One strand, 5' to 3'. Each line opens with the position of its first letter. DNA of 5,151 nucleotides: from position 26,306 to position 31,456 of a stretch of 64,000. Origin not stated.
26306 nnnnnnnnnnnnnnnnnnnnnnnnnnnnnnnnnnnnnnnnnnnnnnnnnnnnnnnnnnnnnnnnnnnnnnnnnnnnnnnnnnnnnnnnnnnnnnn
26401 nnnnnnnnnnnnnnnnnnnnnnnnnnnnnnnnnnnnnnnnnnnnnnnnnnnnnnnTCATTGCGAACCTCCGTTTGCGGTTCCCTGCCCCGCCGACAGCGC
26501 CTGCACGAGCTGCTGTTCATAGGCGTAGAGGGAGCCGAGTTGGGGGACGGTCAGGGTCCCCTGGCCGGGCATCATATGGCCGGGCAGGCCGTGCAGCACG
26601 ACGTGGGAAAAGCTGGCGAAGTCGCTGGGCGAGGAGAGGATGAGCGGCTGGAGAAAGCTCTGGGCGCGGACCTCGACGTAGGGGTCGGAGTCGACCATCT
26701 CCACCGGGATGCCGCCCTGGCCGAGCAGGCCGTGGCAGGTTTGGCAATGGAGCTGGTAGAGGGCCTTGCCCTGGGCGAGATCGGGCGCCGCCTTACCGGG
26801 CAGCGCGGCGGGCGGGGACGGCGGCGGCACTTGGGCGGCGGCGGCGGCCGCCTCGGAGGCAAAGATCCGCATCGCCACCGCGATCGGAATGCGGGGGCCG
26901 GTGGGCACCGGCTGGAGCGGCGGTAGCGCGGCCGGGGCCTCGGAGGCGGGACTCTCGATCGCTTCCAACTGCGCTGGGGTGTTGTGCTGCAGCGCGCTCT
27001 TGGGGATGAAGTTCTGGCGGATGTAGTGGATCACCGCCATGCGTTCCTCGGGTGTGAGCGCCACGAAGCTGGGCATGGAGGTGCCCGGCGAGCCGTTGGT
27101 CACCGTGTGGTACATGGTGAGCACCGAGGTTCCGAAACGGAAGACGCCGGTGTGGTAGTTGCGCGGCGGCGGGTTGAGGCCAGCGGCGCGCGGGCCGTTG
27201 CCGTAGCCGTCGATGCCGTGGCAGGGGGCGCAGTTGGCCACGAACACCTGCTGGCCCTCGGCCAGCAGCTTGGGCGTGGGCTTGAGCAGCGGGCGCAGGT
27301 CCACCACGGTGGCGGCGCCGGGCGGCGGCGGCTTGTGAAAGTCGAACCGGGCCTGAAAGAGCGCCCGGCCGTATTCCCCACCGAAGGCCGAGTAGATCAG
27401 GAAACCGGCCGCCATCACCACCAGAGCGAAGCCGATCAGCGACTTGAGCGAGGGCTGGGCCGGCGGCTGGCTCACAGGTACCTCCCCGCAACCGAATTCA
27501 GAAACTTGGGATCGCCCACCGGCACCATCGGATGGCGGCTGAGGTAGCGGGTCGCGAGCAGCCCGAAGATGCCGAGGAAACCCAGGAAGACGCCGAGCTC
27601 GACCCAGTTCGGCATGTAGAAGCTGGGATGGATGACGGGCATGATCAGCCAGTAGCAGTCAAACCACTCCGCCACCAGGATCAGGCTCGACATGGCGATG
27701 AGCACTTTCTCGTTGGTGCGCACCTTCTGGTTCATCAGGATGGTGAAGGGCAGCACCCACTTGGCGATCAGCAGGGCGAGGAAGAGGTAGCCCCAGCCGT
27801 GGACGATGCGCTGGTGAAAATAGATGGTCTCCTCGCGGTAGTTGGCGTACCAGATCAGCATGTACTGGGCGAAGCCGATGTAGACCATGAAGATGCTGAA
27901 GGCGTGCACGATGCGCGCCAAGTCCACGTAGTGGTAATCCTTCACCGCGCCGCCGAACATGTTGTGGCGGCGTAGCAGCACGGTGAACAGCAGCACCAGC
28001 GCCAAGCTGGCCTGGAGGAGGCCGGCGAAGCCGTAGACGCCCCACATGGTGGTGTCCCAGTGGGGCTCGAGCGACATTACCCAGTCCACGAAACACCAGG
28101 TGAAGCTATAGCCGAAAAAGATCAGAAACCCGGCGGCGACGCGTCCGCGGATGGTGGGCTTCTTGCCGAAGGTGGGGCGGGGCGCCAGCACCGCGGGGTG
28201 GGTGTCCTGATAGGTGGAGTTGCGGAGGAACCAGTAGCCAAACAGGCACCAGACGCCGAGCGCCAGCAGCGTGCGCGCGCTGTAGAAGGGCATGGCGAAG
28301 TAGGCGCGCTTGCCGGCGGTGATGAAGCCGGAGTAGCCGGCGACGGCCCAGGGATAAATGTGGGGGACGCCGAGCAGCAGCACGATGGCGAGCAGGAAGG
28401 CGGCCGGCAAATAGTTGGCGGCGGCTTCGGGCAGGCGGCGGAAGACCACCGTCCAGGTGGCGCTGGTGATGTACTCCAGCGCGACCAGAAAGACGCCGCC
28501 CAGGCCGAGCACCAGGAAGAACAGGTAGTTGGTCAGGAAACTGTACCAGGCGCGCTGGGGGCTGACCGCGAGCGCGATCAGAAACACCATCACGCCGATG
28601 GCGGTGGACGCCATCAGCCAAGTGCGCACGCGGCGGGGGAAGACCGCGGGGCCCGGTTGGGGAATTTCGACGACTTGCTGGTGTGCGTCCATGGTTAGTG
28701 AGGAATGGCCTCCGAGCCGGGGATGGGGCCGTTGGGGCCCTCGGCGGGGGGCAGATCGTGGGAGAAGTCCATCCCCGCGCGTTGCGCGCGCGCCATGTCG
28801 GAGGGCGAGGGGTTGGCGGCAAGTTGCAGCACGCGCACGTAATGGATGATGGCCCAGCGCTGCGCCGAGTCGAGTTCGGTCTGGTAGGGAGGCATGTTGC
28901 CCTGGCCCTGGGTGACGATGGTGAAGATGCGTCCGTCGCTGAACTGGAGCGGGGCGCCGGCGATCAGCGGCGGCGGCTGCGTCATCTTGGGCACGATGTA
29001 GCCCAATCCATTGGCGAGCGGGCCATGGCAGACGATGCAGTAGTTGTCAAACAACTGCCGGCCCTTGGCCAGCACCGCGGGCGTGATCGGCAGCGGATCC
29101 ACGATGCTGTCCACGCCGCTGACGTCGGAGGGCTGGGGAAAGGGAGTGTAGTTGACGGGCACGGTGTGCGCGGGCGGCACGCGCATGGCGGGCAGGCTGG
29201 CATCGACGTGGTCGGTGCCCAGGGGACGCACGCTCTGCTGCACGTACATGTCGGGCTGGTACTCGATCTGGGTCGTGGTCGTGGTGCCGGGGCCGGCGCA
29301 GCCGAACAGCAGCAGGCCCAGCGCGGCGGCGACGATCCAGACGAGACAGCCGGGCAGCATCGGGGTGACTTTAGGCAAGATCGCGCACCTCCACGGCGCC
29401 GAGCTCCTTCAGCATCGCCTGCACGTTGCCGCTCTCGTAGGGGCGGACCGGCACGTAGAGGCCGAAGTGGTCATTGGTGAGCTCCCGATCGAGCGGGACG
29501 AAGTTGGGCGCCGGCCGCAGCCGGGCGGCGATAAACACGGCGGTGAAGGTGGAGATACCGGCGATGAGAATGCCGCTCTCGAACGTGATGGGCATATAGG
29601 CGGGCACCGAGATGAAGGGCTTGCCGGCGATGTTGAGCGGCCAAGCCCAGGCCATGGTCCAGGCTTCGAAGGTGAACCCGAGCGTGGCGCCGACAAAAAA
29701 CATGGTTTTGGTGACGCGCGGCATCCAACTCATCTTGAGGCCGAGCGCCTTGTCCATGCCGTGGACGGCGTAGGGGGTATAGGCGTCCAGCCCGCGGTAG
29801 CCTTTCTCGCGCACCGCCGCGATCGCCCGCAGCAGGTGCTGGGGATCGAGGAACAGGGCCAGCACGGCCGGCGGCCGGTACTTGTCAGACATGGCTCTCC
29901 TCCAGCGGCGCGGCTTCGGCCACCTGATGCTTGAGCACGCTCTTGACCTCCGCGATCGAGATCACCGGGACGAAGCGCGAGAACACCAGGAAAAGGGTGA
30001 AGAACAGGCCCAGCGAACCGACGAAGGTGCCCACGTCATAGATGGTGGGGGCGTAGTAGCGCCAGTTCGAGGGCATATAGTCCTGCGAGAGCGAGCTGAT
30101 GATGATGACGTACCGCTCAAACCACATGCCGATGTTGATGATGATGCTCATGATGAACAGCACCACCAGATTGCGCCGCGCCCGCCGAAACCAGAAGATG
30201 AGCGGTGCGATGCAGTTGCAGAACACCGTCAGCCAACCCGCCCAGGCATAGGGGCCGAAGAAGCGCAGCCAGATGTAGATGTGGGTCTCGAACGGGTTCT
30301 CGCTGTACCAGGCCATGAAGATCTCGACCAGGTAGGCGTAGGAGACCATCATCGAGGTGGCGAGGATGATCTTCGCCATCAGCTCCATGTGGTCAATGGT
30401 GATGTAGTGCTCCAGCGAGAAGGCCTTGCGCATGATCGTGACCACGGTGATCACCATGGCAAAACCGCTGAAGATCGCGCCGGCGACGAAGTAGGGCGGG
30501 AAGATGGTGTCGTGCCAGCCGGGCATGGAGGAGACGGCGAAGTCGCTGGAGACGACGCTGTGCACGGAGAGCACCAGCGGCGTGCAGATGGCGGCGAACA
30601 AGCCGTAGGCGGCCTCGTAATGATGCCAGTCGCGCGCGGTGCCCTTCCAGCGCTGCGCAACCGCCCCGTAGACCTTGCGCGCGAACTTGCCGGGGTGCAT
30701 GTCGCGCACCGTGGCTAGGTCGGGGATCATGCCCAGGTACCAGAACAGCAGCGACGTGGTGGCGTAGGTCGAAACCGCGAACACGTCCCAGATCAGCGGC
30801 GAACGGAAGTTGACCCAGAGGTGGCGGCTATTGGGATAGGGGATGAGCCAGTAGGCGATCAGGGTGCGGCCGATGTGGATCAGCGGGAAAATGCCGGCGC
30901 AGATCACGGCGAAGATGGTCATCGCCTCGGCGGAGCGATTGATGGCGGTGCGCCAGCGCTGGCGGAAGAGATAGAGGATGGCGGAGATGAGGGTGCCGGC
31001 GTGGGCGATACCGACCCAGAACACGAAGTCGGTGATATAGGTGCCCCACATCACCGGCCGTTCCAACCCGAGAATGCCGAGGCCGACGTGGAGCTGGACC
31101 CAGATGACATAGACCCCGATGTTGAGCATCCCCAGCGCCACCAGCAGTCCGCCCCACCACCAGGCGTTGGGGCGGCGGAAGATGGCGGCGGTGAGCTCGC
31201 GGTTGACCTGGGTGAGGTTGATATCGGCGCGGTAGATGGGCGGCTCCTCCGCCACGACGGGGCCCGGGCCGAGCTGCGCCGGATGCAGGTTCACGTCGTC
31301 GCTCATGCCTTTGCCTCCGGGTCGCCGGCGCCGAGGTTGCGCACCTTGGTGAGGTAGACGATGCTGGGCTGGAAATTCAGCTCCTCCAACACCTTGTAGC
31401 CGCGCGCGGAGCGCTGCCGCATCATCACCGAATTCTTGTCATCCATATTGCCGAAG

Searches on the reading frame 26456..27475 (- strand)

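Call 21: search_protein_families(library=pfam, proteins=[window:26456-27475:-], max_evalue=0.001)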
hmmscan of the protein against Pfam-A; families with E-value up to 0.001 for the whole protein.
window:26456-27475:- (339 aa): 3 families
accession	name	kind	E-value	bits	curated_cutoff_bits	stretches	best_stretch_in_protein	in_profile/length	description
PF13442.11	Cytochrome_CBB3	-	1.3e-20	73.9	27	2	71-152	3-68/68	Cytochrome C oxidase, cbb3-type, subunit III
PF00034.26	Cytochrom_C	-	1.4e-19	71.6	21.3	2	72-154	2-88/90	Cytochrome c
PF14495.11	Cytochrom_C550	-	0.00083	19.5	27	0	67-86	22-41/136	Cytochrome c-550 domain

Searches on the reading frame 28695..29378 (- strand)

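Call 21: search_protein_families(library=pfam, proteins=[window:28695-29378:-], max_evalue=0.001)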
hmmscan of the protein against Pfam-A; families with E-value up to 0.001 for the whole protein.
window:28695-29378:- (227 aa): 2 families
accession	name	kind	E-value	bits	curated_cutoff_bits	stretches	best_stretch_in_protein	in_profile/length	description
PF13442.11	Cytochrome_CBB3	-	2.9e-13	50.4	27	1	103-181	3-68/68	Cytochrome C oxidase, cbb3-type, subunit III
PF00034.26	Cytochrom_C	-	2.3e-08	35.7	21.3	1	104-183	2-88/90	Cytochrome c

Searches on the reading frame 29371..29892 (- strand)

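Call 21: search_protein_families(library=pfam, proteins=[window:29371-29892:-], max_evalue=0.001)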
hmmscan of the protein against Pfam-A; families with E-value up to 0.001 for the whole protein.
window:29371-29892:- (173 aa): 1 family
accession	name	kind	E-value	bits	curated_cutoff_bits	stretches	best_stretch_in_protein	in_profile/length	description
PF11821.13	ActD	-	9.1e-48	162.6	25.7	1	10-170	3-169/170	Alternative complex III, ActD subunit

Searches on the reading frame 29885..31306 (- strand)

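Call 21: search_protein_families(library=pfam, proteins=[window:29885-31306:-], max_evalue=0.001)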
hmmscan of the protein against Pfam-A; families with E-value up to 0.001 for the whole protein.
window:29885-31306:- (473 aa): 1 family
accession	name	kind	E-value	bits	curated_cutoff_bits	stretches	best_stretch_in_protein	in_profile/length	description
PF03916.19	NrfD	-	6.5e-23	82.3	25.8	1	82-406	6-309/313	Polysulphide reductase, NrfD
